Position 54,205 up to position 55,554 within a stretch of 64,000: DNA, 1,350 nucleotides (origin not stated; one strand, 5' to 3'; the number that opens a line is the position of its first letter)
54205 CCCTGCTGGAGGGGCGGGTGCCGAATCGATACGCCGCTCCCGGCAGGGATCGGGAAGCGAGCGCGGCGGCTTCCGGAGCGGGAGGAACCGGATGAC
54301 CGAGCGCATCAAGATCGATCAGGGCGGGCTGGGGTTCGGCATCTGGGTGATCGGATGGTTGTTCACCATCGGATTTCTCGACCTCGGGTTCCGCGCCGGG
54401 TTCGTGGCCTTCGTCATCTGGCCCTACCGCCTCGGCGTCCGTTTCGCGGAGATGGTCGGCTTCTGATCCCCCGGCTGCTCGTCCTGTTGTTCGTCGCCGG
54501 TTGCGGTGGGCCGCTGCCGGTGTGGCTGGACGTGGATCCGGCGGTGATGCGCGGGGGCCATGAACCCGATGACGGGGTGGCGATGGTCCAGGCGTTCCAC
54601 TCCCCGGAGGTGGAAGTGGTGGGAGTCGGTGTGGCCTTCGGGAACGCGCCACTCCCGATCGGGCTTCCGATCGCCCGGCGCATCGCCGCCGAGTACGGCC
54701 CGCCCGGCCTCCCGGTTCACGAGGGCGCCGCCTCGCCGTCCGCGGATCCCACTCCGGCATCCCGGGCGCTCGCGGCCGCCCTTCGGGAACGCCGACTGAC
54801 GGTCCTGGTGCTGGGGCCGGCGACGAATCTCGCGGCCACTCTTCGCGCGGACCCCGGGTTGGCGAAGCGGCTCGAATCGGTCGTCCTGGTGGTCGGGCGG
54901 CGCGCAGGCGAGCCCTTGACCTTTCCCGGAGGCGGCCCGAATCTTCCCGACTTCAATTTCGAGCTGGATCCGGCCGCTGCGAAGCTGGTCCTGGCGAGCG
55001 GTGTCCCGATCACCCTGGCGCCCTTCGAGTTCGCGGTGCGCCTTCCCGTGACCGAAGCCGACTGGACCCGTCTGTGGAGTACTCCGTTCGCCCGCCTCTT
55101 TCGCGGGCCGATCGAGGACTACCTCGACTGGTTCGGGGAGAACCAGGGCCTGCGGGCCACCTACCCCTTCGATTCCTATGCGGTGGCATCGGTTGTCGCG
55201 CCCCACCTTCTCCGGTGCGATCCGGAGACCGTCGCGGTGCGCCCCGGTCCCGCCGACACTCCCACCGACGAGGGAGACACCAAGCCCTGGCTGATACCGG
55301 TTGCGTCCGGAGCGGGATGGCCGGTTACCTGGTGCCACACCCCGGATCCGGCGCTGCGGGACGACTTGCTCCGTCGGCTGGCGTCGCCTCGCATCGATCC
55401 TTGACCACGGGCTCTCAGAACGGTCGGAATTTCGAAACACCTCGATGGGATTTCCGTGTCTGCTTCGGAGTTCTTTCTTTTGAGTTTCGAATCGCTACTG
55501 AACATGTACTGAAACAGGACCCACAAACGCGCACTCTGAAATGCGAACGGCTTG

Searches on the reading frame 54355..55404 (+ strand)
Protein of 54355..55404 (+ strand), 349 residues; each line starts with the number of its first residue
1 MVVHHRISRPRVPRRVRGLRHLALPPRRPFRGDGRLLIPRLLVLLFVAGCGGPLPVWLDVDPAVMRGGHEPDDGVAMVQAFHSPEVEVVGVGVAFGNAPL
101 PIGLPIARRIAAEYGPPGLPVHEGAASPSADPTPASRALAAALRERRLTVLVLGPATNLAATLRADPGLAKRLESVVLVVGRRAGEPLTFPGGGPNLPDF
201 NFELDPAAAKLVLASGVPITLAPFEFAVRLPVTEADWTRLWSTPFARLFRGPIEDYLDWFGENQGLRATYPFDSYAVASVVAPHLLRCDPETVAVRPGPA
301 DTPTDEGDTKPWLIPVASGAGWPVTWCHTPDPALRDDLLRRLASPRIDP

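Call 43: find_homologous_proteins(query=window:54355-55404:+)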
Query window:54355-55404:+ (349 aa): 481 proteins with E <= 0.001 among 8000 candidates; the best 120 are listed.
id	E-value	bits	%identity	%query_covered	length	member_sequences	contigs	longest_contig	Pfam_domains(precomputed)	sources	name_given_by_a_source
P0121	3.1e-192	657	100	84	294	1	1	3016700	PF01156.25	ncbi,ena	-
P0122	4.5e-168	577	65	83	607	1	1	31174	PF01156.25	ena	-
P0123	6.3e-148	511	80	79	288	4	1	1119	PF01156.25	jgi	-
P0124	9.8e-145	500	65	83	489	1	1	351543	PF01156.25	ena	-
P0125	5.7e-134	465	72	84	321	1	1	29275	PF01156.25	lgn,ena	-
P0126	9.1e-131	454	70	83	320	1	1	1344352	PF01156.25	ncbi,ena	-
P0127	1.0e-130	454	70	83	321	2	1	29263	PF01156.25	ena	-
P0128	6.2e-130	452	70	82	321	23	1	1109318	PF01156.25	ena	-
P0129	1.1e-128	447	70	83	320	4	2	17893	PF01156.25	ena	-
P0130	6.7e-127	442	67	89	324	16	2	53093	PF01156.25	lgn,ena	-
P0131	3.7e-126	439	66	84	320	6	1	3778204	PF01156.25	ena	-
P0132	1.0e-125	438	68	83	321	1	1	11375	PF01156.25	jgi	jgi:pyrimidine-specific ribonucleoside hydrolase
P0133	1.3e-125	437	69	83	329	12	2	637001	PF01156.25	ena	-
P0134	2.0e-125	437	68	83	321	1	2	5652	PF01156.25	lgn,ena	-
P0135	2.1e-125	437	67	84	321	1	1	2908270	PF01156.25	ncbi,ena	-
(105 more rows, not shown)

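Call 44: find_encoding_contigs(protein=P0121, flank=6000, max_places=3)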
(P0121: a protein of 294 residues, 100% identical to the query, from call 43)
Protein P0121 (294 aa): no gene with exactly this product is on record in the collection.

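Call 45: find_encoding_contigs(protein=P0126, flank=6000, max_places=2)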
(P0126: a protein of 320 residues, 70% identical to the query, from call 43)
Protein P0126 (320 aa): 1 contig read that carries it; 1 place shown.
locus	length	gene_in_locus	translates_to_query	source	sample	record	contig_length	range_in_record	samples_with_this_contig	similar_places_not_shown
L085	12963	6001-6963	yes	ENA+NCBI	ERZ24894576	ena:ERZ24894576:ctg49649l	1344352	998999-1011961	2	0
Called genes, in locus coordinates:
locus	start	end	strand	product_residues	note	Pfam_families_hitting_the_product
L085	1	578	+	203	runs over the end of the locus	-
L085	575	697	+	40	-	-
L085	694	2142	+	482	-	PF00474:SSF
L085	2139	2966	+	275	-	PF00106:adh_short, PF08659:KR, PF13561:adh_short_C2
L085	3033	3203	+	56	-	-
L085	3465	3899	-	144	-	-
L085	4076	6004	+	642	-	PF02771:Acyl-CoA_dh_N, PF02770:Acyl-CoA_dh_M, PF00441:Acyl-CoA_dh_1, PF21343:ACAD9-ACADV_C (faint)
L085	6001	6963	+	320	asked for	PF01156:IU_nuc_hydro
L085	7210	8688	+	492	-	PF22025:ThiI_fer, PF02926:THUMP, PF02568:ThiI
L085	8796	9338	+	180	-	-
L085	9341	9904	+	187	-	-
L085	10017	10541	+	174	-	-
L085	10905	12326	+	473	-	PF00245:Alk_phosphatase, PF01676:Metalloenzyme (weak)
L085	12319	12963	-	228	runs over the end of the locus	PF00082:Peptidase_S8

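Call 46: list_cluster_members(proteins=[P0121, P0126, P0004, P0044])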
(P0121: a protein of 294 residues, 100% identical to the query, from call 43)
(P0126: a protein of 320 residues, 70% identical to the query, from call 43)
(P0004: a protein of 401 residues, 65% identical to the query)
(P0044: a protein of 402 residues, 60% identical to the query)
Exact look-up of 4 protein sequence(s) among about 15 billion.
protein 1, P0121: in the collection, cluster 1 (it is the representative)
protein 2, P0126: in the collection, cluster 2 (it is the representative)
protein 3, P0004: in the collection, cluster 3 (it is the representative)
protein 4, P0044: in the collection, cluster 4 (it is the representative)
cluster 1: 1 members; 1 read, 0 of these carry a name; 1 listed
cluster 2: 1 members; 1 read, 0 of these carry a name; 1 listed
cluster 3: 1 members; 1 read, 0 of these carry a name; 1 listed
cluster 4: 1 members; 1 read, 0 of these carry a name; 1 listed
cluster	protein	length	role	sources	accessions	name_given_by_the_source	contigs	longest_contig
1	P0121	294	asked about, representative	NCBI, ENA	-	-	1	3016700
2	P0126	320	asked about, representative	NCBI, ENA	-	-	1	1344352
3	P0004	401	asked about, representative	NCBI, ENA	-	-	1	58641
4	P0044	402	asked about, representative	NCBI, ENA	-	-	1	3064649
